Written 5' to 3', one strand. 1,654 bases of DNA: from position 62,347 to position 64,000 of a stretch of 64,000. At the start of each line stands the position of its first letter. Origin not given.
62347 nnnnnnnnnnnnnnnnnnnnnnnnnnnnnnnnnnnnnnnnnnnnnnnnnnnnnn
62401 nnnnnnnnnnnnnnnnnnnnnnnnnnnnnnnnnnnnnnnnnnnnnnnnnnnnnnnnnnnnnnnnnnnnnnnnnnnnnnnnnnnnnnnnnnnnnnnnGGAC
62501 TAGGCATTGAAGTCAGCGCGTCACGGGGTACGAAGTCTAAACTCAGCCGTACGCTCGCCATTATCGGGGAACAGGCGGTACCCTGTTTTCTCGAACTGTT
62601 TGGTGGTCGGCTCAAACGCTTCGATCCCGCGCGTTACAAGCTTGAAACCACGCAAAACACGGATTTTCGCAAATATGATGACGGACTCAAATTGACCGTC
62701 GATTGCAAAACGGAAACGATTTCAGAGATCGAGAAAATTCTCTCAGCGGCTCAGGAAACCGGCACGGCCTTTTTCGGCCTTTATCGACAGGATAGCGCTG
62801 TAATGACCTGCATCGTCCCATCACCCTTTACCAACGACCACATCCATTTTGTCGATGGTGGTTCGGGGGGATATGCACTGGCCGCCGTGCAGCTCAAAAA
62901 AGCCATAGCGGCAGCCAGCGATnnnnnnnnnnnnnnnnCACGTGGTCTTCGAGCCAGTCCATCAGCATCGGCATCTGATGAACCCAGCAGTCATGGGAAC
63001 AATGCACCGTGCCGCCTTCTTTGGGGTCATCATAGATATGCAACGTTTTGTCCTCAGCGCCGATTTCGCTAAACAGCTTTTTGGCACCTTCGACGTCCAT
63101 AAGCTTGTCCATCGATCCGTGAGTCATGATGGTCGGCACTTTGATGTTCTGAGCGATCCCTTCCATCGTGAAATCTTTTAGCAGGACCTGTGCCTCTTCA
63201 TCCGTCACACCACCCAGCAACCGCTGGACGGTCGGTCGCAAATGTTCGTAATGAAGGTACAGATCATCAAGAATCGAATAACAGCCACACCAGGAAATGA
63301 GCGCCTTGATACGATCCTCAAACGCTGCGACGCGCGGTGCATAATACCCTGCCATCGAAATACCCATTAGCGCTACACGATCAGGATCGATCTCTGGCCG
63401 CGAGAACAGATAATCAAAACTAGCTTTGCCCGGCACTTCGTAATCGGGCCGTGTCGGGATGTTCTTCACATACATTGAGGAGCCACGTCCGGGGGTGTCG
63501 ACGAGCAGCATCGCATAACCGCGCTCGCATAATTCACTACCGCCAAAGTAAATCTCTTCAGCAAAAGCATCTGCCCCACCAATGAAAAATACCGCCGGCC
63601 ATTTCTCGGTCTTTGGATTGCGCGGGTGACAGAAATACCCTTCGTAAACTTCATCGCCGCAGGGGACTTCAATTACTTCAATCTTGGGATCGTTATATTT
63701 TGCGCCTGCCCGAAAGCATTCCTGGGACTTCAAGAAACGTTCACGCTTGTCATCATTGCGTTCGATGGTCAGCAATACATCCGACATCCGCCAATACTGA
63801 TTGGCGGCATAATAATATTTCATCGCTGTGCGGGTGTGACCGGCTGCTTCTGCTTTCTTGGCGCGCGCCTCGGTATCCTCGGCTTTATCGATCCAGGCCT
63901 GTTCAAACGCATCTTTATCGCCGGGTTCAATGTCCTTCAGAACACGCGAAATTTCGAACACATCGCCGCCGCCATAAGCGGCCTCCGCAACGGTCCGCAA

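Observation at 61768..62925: DUF3095-like gene with amber codon; N-terminus resembles nucleotide-cyclase / GGDEF fold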

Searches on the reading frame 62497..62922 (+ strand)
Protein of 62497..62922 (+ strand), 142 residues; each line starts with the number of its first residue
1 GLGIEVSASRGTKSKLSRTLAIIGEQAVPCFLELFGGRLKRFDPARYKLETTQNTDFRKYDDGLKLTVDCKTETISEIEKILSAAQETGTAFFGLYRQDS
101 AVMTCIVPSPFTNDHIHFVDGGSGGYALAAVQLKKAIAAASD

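Call 4: search_protein_families(library=pfam, proteins=[window:62497-62922:+], max_evalue=1)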
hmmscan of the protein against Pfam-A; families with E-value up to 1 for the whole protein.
window:62497-62922:+ (142 aa): 1 family
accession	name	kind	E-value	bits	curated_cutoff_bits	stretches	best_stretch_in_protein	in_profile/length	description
PF11294.13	DUF3095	-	7.1e-37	127.8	22.2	1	3-134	245-378/378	Protein of unknown function (DUF3095)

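Call 67: predict_structure(alignment_id=A3)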
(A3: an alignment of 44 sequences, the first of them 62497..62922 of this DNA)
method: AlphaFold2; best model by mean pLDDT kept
length: 142 residues; sequences in the alignment: 44
mean_pLDDT: 83.2   pTM: 0.61
mean pLDDT of the five models: 83.2, 79.0, 78.2, 78.1, 76.8
residues with pLDDT >= 90: 43; 70-90: 86; 50-70: 11; < 50: 2
segments of 3 or more residues with pLDDT < 50: none
pLDDT, mean of each block of 10 residues (from residue 1): 73 85 88 90 83 59 78 95 96 92 77 78 84 88 83
secondary structure, 60 per line:
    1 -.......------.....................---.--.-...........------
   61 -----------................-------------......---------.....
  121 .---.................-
elements in order: H2-8 H15-35 H44-54 H72-87 E101-106 E116-121 H125-141

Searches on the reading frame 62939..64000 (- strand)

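Call 19: search_protein_families(library=pfam, proteins=[window:62939-64000:-], max_evalue=0.00001)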
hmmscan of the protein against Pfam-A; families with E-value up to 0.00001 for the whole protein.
window:62939-64000:- (354 aa): 4 families
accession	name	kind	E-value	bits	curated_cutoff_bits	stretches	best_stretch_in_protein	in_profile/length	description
PF12146.15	Hydrolase_4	-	5.2e-10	39.5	27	1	283-324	187-228/239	Serine aminopeptidase, S33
PF02129.25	Peptidase_S15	-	6e-09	36.4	23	0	126-250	12-138/262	X-Pro dipeptidyl-peptidase (S15 family)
PF00326.27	Peptidase_S9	-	6.4e-08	32.8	22.6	1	194-352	51-208/213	Prolyl oligopeptidase family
PF06500.17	FrsA-like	-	8.7e-08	31.8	22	1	48-237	110-296/414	Esterase FrsA-like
